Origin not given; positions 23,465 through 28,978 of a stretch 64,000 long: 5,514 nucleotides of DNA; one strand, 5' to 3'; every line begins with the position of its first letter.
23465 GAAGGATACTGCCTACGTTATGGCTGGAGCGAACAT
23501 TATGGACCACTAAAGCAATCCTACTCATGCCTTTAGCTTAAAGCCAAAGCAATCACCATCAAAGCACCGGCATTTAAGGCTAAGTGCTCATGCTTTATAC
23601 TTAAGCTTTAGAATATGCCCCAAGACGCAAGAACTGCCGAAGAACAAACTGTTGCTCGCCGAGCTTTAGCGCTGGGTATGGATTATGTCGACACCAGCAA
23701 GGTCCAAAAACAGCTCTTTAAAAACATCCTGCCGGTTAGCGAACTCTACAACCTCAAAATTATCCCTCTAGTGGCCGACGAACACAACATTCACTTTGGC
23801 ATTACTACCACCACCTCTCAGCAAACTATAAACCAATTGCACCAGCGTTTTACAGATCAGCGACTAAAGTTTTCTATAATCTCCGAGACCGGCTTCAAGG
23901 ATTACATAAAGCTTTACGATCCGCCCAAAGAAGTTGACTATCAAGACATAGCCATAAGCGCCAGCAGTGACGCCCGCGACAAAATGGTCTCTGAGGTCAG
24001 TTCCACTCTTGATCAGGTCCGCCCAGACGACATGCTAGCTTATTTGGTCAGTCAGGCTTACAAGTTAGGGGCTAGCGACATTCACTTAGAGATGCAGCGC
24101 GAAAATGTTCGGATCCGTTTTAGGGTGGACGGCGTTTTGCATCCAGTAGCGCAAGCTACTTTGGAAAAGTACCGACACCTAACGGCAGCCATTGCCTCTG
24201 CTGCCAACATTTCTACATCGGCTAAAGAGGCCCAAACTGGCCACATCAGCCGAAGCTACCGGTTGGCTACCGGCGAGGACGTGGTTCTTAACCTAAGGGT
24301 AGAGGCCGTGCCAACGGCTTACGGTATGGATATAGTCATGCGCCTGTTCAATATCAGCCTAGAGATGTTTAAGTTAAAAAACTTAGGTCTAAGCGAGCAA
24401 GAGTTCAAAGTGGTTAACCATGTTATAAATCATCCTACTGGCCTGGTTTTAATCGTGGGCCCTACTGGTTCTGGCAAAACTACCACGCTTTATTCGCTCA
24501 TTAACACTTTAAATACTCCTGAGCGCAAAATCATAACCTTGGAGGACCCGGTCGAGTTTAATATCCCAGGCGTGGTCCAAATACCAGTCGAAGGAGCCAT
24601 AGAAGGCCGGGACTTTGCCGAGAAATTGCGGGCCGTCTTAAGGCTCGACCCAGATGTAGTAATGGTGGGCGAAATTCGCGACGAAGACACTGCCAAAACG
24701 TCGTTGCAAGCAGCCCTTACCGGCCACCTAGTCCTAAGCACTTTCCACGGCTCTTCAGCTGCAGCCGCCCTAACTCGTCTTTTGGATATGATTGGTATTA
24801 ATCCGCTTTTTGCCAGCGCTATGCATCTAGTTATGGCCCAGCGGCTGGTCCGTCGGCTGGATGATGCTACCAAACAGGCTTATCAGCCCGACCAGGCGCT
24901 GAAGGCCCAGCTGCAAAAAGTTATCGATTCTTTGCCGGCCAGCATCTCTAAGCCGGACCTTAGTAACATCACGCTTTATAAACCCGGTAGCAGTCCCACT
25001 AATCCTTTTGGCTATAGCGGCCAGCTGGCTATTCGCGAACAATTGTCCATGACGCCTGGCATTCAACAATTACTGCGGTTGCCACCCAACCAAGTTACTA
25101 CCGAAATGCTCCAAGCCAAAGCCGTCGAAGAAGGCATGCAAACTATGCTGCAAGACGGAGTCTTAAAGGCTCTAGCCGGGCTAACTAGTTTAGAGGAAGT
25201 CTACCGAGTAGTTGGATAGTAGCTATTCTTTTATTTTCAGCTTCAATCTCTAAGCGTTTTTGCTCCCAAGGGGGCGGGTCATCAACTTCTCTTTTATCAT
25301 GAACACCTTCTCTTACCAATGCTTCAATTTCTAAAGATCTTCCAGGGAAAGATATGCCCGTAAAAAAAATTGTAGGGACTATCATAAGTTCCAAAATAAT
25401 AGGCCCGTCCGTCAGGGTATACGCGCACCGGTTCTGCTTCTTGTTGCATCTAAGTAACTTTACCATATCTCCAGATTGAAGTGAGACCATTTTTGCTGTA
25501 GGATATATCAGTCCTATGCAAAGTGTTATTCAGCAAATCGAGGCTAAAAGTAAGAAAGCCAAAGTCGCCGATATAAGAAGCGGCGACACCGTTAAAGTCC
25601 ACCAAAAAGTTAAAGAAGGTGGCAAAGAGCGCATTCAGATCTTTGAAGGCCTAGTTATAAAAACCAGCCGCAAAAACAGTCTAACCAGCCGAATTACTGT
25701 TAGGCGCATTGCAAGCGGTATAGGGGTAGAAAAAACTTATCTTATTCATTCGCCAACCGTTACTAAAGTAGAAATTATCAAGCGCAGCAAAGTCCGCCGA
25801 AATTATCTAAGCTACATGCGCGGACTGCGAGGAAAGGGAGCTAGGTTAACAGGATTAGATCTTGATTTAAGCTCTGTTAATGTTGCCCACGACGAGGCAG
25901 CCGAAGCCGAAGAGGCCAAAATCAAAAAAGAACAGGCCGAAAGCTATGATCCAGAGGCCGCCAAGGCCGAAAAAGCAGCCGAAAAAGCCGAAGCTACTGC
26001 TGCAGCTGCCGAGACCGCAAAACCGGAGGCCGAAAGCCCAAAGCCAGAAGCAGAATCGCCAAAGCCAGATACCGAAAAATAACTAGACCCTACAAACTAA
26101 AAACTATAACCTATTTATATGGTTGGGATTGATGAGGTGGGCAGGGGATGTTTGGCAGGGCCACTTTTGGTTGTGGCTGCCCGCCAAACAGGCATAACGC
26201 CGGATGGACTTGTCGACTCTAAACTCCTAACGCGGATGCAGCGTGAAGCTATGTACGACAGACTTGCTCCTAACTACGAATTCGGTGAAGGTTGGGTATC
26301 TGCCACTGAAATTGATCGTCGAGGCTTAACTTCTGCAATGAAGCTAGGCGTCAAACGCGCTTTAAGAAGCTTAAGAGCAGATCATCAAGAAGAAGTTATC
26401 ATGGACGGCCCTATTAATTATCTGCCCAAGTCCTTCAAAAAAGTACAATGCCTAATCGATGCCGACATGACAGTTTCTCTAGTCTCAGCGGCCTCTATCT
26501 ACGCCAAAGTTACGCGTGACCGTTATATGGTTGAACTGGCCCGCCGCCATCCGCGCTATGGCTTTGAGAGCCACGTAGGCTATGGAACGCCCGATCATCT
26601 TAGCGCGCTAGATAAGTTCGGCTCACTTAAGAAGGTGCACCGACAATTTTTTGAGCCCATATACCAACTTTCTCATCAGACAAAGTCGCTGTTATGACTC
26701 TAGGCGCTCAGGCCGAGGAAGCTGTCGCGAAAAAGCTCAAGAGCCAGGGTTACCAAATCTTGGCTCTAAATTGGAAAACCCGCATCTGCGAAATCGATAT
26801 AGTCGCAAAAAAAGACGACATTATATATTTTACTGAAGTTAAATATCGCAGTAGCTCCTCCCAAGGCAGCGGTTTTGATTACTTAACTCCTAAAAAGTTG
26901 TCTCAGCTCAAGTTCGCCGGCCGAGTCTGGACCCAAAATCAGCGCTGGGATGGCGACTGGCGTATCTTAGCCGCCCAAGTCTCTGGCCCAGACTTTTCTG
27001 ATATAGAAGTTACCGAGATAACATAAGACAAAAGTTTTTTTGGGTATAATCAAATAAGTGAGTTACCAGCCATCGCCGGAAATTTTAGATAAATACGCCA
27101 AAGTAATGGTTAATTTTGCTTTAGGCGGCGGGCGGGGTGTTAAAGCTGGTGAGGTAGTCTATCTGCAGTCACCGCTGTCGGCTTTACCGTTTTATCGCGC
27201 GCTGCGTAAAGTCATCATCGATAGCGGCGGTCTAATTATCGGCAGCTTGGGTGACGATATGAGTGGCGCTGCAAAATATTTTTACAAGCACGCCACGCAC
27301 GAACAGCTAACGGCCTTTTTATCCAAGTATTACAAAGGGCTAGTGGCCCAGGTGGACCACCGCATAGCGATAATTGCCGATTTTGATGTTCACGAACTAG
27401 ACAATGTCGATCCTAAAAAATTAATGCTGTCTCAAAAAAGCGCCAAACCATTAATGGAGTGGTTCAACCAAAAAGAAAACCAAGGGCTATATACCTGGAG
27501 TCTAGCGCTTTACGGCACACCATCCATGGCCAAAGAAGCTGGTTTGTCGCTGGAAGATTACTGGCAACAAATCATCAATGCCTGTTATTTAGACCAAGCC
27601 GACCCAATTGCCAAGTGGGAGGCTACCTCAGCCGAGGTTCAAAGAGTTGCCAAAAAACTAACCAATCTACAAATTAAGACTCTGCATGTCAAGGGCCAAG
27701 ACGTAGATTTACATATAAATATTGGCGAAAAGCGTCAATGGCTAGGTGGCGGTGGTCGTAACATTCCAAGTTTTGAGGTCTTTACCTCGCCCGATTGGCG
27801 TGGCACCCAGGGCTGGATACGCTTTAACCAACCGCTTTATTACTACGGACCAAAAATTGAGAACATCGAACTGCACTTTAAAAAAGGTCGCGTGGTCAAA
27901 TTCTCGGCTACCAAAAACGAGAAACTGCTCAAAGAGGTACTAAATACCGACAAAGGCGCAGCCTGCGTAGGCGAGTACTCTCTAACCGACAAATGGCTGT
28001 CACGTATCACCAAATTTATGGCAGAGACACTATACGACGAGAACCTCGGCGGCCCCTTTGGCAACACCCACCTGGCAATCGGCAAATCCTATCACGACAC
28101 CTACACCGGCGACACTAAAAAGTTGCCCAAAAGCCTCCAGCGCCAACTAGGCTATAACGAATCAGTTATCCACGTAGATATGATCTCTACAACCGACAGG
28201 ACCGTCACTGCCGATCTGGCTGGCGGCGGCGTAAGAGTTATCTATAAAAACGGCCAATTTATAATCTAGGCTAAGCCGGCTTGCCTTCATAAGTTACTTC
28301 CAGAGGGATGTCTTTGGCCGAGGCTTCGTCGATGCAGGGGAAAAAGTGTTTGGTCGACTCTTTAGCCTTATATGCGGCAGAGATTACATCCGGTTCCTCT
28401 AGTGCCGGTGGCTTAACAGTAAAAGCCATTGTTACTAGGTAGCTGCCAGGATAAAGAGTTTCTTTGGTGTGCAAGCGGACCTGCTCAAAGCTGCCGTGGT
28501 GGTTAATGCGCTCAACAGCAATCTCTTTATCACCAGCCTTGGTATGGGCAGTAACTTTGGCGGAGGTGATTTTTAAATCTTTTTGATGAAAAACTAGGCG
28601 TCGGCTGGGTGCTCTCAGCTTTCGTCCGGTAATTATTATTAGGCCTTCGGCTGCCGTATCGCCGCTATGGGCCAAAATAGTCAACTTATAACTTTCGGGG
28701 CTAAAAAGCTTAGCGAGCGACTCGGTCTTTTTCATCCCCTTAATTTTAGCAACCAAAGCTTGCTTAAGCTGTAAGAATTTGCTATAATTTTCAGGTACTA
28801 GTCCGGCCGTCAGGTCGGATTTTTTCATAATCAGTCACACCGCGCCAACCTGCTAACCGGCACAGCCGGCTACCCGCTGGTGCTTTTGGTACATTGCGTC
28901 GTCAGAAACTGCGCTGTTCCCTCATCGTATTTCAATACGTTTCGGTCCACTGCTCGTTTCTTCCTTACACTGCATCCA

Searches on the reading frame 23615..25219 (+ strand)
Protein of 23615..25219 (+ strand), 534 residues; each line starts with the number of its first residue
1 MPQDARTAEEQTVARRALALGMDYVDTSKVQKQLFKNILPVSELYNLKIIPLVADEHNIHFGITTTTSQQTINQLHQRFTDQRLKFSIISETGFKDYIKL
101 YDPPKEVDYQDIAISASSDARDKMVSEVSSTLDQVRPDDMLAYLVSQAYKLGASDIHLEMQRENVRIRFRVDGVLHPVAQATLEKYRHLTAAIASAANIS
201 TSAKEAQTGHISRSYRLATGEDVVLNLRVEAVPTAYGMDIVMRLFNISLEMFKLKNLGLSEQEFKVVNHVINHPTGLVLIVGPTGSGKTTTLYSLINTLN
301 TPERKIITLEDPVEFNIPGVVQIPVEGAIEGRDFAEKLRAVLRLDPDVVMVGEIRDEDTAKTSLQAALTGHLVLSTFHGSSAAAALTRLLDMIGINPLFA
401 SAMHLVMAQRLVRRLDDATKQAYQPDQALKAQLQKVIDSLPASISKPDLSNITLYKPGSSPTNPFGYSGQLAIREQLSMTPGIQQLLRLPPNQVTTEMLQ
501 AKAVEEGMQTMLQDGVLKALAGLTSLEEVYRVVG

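Call 7: search_protein_families(library=ncbifam, proteins=[window:23615-25219:+], max_evalue=0.00001)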
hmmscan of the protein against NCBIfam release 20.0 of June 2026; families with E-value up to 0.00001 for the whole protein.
window:23615-25219:+ (534 aa): 17 families
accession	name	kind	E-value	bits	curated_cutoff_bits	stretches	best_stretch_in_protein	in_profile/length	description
TIGR02533.1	type_II_gspE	equivalog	1.3e-105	353.9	630.25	1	40-532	5-485/486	type II secretion system ATPase GspE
TIGR02538.1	type_IV_pilB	equivalog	1.9e-100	337.1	675.65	1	18-532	52-561/564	type IV-A pilus assembly ATPase PilB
NF007755.0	PRK10436.1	equivalog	3.4e-91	306.2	617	1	50-534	20-460/465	type II secretion system protein GspE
NF053534.1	T4PilAsmATPsTfpB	equivalog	2.5e-89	300.2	850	1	25-533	83-582/584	type IV pilus assembly ATPase TfpB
NF041000.1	ATPase_ComGA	equivalog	1.2e-60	204.8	300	1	144-413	3-266/267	competence type IV pilus ATPase ComGA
TIGR01420.1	pilT_fam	subfamily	2.1e-53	181.8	319.1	1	141-420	2-276/343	PilT/PilU family type 4a pilus ATPase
TIGR02525.1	plasmid_TraJ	equivalog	5.1e-28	98.1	368.3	1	207-422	84-307/372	plasmid transfer ATPase TraJ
TIGR02524.1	dot_icm_DotB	equivalog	4.9e-24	85.2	463.3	1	143-399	8-266/358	Dot/Icm type IV secretion system ATPase DotB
NF058587.1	archaellum_moto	equivalog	2.3e-20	72.8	550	1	278-418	278-423/527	archaellum flagellar ATPase motor FlaI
TIGR02782.1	TrbB_P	equivalog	1.3e-16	60.7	304.55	1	263-394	125-257/303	P-type conjugative transfer ATPase TrbB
NF053672.1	bindosome_BasE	exception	7.5e-16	57.9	1000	1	266-396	261-395/512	bindosome assembly system ATPase subunit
NF010407.0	PRK13833.1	subfamily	2.5e-15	56.7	499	1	255-392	125-262/323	conjugal transfer protein TrbB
TIGR02788.1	VirB11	equivalog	2.8e-15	56.2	249.95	1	278-396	147-269/308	P-type DNA transfer ATPase VirB11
NF010425.0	PRK13851.1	equivalog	9.6e-15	54.3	461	1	278-395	165-286/344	type IV secretion system protein VirB11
NF010469.0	PRK13894.1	subfamily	1.2e-13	51.1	508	1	260-400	136-283/320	conjugal transfer ATPase TrbB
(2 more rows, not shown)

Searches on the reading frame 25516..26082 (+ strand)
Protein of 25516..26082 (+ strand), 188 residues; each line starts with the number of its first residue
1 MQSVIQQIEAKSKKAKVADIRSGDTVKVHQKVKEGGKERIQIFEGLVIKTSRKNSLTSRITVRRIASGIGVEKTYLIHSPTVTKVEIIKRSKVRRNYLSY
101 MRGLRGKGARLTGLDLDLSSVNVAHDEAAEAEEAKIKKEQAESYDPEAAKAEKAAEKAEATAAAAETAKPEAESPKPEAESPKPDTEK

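Call 18: search_protein_families(library=pfam, proteins=[window:25516-26082:+], max_evalue=0.0001)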
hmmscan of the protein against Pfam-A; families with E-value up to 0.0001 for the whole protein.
window:25516-26082:+ (188 aa): 1 family
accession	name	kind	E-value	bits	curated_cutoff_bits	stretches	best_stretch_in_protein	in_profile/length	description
PF01245.26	Ribosomal_L19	-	2.8e-35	121.1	22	1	4-111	2-108/111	Ribosomal protein L19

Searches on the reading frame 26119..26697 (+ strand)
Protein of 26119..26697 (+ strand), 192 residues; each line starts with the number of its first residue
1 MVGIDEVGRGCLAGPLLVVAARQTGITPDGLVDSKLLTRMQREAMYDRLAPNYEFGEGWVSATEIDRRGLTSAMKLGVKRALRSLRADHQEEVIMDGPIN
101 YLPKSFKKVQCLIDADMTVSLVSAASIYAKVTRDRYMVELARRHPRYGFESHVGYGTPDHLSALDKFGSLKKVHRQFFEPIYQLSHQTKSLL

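Call 18: search_protein_families(library=pfam, proteins=[window:26119-26697:+], max_evalue=0.0001)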
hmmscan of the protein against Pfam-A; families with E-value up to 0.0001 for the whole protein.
window:26119-26697:+ (192 aa): 1 family
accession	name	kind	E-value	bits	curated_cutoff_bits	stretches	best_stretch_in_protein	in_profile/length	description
PF01351.25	RNase_HII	-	8e-30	104.7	25.8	1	2-178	1-196/199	Ribonuclease HII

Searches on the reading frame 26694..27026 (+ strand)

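Call 18: search_protein_families(library=pfam, proteins=[window:26694-27026:+], max_evalue=0.0001)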
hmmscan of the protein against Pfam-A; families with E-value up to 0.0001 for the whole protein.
window:26694-27026:+ (110 aa): 2 families
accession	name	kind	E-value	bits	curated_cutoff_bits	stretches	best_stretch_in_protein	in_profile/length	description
PF02021.23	UPF0102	-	5.8e-19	68.7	23.6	1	7-86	1-76/80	Uncharacterised protein family UPF0102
PF08378.17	NERD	-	3.5e-05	24.7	22.1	1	4-63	2-68/111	Nuclease-related domain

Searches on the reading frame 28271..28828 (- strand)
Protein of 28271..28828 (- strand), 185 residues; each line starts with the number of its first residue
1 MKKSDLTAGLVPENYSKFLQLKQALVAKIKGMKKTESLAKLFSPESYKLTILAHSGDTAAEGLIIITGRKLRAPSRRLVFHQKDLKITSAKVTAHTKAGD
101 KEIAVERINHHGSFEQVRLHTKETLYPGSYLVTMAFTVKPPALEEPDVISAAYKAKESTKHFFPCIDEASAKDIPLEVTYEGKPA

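Call 18: search_protein_families(library=pfam, proteins=[window:28271-28828:-], max_evalue=0.0001)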
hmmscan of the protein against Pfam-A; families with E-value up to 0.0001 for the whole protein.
window:28271-28828:- (185 aa): 1 family
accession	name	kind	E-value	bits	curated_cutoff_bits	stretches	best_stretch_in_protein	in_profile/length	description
PF17900.6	Peptidase_M1_N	-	7.6e-06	26.6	25.8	0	44-138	2-94/186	Peptidase M1 N-terminal domain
